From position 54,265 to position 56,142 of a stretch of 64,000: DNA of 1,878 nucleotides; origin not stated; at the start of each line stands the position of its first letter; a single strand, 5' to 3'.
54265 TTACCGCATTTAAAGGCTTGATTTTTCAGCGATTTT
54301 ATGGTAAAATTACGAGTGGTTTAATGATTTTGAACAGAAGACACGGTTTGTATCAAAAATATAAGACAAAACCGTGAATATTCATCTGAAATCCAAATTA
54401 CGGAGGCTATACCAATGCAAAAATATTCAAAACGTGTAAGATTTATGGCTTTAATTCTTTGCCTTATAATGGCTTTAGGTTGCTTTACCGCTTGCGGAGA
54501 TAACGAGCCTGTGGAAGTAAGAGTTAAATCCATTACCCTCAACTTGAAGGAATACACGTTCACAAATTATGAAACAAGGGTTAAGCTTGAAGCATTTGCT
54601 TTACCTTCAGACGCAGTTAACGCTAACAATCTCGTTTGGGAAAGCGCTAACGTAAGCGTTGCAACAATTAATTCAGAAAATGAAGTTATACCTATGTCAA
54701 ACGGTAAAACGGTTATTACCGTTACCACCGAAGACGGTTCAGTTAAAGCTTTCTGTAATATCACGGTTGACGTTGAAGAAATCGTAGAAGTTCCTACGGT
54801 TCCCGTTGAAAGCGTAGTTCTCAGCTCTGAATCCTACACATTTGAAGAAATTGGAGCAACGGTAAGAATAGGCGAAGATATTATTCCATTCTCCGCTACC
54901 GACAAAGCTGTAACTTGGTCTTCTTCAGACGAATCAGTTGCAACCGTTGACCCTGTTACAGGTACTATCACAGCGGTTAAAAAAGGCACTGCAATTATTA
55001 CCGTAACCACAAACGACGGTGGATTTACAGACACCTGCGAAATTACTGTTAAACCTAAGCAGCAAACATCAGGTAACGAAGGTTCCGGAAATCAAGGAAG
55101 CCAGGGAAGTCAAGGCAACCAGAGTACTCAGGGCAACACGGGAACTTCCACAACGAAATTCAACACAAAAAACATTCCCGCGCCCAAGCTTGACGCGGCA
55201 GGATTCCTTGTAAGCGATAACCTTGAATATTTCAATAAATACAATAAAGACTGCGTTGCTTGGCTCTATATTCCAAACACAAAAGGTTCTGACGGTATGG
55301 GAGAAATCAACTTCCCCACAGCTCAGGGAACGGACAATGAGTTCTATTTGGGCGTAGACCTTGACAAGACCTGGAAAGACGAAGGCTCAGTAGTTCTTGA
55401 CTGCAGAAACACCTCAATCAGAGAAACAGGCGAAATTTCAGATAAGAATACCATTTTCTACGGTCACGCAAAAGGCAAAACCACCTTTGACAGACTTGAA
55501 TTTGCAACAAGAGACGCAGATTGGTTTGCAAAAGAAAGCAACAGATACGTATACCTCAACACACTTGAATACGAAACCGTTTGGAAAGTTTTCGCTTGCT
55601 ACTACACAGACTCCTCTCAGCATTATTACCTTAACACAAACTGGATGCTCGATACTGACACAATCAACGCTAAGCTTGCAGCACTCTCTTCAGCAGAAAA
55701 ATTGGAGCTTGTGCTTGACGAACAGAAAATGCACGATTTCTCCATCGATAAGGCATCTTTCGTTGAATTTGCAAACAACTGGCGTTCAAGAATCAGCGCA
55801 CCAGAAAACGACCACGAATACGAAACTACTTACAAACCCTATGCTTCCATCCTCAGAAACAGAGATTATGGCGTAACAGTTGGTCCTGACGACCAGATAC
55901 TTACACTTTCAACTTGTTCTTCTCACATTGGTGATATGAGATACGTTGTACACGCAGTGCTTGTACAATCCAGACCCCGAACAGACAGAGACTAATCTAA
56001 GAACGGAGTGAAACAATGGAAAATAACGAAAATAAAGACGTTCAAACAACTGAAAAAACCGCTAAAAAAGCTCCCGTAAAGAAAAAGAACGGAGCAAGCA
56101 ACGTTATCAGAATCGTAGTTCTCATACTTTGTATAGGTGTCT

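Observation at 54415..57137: Two adjacent class-B-sortase-like genes with unusual anchors, and no recognisable substrate gene nearby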

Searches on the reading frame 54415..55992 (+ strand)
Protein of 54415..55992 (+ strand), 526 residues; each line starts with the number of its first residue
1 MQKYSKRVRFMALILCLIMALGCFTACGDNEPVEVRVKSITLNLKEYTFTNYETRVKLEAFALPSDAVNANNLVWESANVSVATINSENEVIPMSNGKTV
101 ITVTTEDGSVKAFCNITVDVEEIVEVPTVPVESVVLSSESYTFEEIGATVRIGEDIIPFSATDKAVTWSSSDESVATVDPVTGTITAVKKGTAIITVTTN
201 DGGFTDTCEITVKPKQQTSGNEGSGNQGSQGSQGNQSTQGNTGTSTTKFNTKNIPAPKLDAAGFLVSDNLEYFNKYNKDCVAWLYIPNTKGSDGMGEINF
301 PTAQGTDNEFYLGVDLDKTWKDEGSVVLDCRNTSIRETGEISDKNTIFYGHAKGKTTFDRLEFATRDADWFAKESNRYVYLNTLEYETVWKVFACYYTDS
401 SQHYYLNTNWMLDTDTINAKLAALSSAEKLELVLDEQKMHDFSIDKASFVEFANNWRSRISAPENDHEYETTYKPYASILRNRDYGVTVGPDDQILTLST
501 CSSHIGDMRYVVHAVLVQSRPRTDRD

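Call 3: search_protein_families(library=pfam, proteins=[window:54415-55992:+], max_evalue=0.01)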
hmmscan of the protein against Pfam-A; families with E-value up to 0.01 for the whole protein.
window:54415-55992:+ (526 aa): 4 families
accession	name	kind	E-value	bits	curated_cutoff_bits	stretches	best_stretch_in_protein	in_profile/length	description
PF02368.24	Big_2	-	2.2e-22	79.2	22.8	2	131-209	2-78/79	Bacterial Ig-like domain (group 2)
PF04203.18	Sortase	-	2.3e-08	34.3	26.6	1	343-517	37-125/125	Sortase domain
PF25354.1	Ig_NUP210_16th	-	0.0002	21.2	27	1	165-196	29-60/72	NUP210-like, Ig-like domain 16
PF21461.3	HL_N-beta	-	0.00025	21.2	27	0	78-109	19-48/57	Hyaluronate lyase, N-terminal beta-sheet domain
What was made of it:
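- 54520..55050 (+): A: two Big_2 Ig-like domains (about aa 36-118 and 131-212). Pfam PF02368, E 2.2e-22, two stretches (call 3).
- Checked: Pfam Big_2 matches twice (E 2.2e-22); Sortase PF04203 scores 34.3 bits, above its 26.6 cut-off (call 3).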

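Call 4: search_protein_families(library=ncbifam, proteins=[window:54415-55992:+], max_evalue=0.01)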
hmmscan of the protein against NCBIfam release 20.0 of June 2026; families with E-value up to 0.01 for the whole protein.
window:54415-55992:+ (526 aa): 4 families
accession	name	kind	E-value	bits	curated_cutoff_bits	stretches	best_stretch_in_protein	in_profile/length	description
TIGR03064.1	sortase_srtB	equivalog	1.1e-23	83.9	153.75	1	264-415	56-192/235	class B sortase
NF040525.1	SrtB_LPKTxSAVK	exception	7.2e-09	35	200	1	265-386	50-162/261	class B sortase, LPKTxAVK-specific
NF033627.3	intimin_all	equivalog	1.5e-05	23.1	1400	1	160-221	786-845/939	intimin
NF033639.1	intimin_alpha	exception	0.00023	19.1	2050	1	160-202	787-829/940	intimin type alpha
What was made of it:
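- Checked: TIGR03064 class B sortase scores 83.9 bits (call 4).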

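Call 6: search_solved_structures(query=window:54415-55992:+, max_evalue=0.01, show_alignments=2)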
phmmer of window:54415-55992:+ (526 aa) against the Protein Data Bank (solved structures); distinct sequences matched with E-value up to 0.01: 20.
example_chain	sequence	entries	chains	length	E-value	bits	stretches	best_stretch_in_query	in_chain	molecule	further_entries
5gyj_A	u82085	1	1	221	5e-14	55.5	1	271-418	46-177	Putative peptidase C60B, sortase B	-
6kyc_A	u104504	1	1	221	1.1e-13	54.4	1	271-418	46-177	Putative peptidase C60B, sortase B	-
6kyd_A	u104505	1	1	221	3.6e-13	52.6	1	271-418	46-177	Putative peptidase C60B, sortase B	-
4ux7_A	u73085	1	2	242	4.5e-13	52.3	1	271-416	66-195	PUTATIVE PEPTIDASE C60B, SORTASE B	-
1qx6_A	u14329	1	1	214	7.7e-10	41.6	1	269-415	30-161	NPQTN specific sortase B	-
4lfd_A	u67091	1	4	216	7.8e-10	41.6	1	269-415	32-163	Sortase B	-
1ng5_A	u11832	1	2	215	7.9e-10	41.6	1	269-415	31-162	sortase B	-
1qwz_A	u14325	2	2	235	1.3e-09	40.9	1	269-415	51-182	NPQTN specific sortase B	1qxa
7quz_AAA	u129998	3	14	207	1.4e-09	40.8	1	128-218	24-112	Beta-1,3-glucanase bglH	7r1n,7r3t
2oqw_A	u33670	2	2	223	5.7e-09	38.8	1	274-416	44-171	Sortase B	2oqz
1rz2_A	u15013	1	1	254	9.4e-09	38.1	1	274-416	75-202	conserved hypothetical protein BA4783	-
5jcv_A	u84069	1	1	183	1e-07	34.6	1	270-415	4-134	Lmo2181 protein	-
5b23_A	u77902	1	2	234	2e-07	33.6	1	297-399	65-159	Uncharacterized protein Sortase B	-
5yfk_A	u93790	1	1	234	4.8e-06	29.1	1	297-399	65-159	Uncharacterized protein Sortase B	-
4y4q_A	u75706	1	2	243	1.4e-05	27.6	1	297-385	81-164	Sortase, SrtB family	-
3psq_A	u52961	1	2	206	0.00014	24.2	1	276-407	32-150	Hypothetical exported protein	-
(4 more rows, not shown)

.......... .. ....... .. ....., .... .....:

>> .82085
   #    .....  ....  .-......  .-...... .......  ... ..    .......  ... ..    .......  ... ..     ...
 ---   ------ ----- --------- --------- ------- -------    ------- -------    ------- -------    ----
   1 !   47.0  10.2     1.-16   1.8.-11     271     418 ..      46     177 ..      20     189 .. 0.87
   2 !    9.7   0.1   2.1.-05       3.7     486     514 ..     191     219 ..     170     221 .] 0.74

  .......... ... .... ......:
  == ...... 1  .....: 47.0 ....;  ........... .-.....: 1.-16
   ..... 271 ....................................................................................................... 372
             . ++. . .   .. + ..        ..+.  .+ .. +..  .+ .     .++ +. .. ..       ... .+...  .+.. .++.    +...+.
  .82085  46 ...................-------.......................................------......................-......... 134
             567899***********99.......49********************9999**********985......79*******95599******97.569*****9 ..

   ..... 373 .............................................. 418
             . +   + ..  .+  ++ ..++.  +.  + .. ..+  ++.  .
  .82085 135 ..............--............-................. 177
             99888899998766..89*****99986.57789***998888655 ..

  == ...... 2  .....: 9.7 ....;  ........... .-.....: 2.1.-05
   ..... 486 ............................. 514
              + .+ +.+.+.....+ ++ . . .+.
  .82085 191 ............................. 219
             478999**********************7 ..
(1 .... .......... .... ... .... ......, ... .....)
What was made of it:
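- Closest known: Clostridioides difficile SrtB. Same: It is the best PDB sequence match for A (call 6).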
